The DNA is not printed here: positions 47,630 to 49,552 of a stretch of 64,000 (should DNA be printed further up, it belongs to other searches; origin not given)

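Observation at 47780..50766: Orphan family-5 solute-binding protein translationally coupled to an MA-clan zinc peptidase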

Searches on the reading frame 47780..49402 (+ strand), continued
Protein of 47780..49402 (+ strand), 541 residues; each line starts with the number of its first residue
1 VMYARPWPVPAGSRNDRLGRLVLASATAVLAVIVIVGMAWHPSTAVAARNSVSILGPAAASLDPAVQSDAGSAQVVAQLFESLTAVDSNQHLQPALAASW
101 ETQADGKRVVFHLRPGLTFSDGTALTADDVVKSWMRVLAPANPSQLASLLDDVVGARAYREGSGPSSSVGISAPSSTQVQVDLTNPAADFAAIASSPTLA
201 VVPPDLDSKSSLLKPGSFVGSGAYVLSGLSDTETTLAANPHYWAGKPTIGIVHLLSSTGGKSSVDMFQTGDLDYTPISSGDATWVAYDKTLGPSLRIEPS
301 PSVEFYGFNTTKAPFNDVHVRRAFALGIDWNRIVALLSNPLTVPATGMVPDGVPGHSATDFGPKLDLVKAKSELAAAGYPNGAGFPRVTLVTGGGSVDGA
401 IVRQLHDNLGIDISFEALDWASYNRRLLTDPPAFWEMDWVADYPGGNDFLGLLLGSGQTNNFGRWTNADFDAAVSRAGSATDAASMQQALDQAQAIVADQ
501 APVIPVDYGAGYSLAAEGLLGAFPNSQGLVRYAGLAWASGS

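Call 68: search_protein_families(library=pfam, proteins=[L157:5567-6565:+, L157:6520-7566:+, L161:5499-6434:+, L161:6434-7354:+, L165:5700-6674:+, L165:6677-7648:+, L167:5529-6512:+, L167:6512-7471:+, L170:5525-6505:+, L168:5786-7795:+], max_evalue=0.0001)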
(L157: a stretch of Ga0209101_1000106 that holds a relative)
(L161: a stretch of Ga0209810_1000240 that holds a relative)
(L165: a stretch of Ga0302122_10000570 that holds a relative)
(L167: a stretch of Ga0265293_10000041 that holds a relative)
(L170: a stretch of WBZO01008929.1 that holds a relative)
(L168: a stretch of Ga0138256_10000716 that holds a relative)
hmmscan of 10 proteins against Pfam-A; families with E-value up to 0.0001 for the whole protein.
L157:5567-6565:+ (333 aa): 2 families
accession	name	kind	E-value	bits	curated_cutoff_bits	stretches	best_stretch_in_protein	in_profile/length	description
PF00005.33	ABC_tran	-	4.8e-30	105.4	25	1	26-185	2-137/137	ABC transporter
PF08352.17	oligo_HPY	-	1.3e-20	74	27.1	1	236-301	1-65/65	Oligopeptide/dipeptide transporter, C-terminal region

L157:6520-7566:+ (349 aa): 2 families
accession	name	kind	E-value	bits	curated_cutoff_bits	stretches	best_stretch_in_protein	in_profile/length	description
PF00005.33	ABC_tran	-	3.4e-33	115.6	25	1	57-208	2-136/137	ABC transporter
PF08352.17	oligo_HPY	-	4.7e-18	65.8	27.1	1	260-327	1-65/65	Oligopeptide/dipeptide transporter, C-terminal region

L161:5499-6434:+ (312 aa): 2 families
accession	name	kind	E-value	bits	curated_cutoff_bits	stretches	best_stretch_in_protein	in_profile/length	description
PF00528.27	BPD_transp_1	-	4.4e-38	131.3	26.4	1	114-309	1-183/184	Binding-protein-dependent transport system inner membrane component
PF19300.4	BPD_transp_1_N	-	2.5e-13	50.6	23.8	1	1-83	1-83/114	Binding-prot-dependent transport system membrane comp, N-term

L161:6434-7354:+ (307 aa): 2 families
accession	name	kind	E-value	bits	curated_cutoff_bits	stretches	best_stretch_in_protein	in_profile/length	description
PF00528.27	BPD_transp_1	-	1.6e-30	106.7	26.4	1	115-304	1-179/184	Binding-protein-dependent transport system inner membrane component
PF12911.12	OppC_N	-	2.1e-08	34.3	23.9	1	24-66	5-47/53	N-terminal TM domain of oligopeptide transport permease C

L165:5700-6674:+ (325 aa): 2 families
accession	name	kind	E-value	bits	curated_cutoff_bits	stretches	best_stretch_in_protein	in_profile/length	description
PF00528.27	BPD_transp_1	-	7.7e-31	107.7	26.4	1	111-321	2-183/184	Binding-protein-dependent transport system inner membrane component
PF19300.4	BPD_transp_1_N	-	2.4e-12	47.5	23.8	1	1-71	1-71/114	Binding-prot-dependent transport system membrane comp, N-term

L165:6677-7648:+ (324 aa): 2 families
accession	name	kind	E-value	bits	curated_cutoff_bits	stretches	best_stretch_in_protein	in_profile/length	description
PF00528.27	BPD_transp_1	-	2.2e-26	93.2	26.4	1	118-320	2-177/184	Binding-protein-dependent transport system inner membrane component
PF12911.12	OppC_N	-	1.2e-12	47.9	23.9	1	22-74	1-53/53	N-terminal TM domain of oligopeptide transport permease C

L167:5529-6512:+ (328 aa): 2 families
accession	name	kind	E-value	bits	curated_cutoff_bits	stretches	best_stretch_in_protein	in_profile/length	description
PF00528.27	BPD_transp_1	-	1.1e-30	107.2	26.4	1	115-322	1-183/184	Binding-protein-dependent transport system inner membrane component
PF19300.4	BPD_transp_1_N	-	3.8e-13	50.1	23.8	1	3-75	3-75/114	Binding-prot-dependent transport system membrane comp, N-term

L167:6512-7471:+ (320 aa): 2 families
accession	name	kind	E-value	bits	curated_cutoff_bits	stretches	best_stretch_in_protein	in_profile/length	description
PF00528.27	BPD_transp_1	-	3.4e-28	99.1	26.4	1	113-319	1-180/184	Binding-protein-dependent transport system inner membrane component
PF12911.12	OppC_N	-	1.3e-16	60.6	23.9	1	21-68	3-50/53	N-terminal TM domain of oligopeptide transport permease C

L170:5525-6505:+ (327 aa): 2 families
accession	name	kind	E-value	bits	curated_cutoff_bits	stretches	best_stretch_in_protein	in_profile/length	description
PF00528.27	BPD_transp_1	-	6.1e-33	114.5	26.4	1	114-321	1-183/184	Binding-protein-dependent transport system inner membrane component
PF19300.4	BPD_transp_1_N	-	4.2e-13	49.9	23.8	1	3-75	3-75/114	Binding-prot-dependent transport system membrane comp, N-term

L168:5786-7795:+ (670 aa): 1 family
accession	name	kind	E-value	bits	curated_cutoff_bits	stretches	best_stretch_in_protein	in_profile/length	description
PF00496.27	SBP_bac_5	-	7e-59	200.2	32.4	1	176-569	16-355/368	Bacterial extracellular solute-binding proteins, family 5 Middle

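Call 71: find_homologous_proteins(query=L167:5529-6512:+, max_evalue=1e-30)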
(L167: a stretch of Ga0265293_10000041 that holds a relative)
Query L167:5529-6512:+ (328 aa): 6598 proteins with E <= 1e-30 among 8000 candidates; the best 120 are listed.
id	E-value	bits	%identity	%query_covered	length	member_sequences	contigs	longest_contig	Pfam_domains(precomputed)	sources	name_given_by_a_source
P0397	7.9e-205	697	100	100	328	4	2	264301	PF19300.5,PF00528.28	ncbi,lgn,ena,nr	ncbi:MAG: ABC transporter permease [Dehalococcoidia bacterium]|nr:ABC transporter permease [Dehaloco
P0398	1.4e-189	647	90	100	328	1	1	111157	PF19300.5,PF00528.28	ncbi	-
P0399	2.6e-182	623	88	100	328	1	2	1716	PF19300.5,PF00528.28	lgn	-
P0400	4.8e-178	609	83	100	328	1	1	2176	PF19300.5,PF00528.28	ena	-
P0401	8.8e-178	609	84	100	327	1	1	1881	PF19300.5,PF00528.28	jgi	jgi:ABC-type dipeptide/oligopeptide/nickel transport system permease component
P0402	1.2e-177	608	84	100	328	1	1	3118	PF19300.5,PF00528.28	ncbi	ncbi:MAG: ABC transporter permease [Dehalococcoidia bacterium]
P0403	1.4e-177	608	84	100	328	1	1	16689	PF19300.5,PF00528.28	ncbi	ncbi:MAG: ABC transporter permease [Dehalococcoidia bacterium]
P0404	1.6e-176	604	83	100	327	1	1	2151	PF19300.5,PF00528.28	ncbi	ncbi:MAG: ABC transporter permease [Dehalococcoidia bacterium]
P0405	4.6e-176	603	84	100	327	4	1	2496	PF19300.5,PF00528.28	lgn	-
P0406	1.9e-174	598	84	100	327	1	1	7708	PF19300.5,PF00528.28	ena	-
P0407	5.2e-173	593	83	100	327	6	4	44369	PF19300.5,PF00528.28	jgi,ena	-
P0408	5.6e-173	593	83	100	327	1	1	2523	PF19300.5,PF00528.28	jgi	-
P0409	8.6e-173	592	80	100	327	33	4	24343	PF19300.5,PF00528.28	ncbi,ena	-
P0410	4.7e-172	590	82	100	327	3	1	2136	PF19300.5,PF00528.28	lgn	-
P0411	1.9e-171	588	80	100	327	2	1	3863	PF19300.5,PF00528.28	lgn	-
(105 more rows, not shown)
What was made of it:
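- On Opp/Dpp ABC importer (as a system): The one Opp operon traced belongs to Dehalococcoidia (call 71).
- The one Opp operon I traced belongs to Dehalococcoidia (call 71).
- Tried and rejected: It turned out to be from Dehalococcoidia (call 71), so the question stays open.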
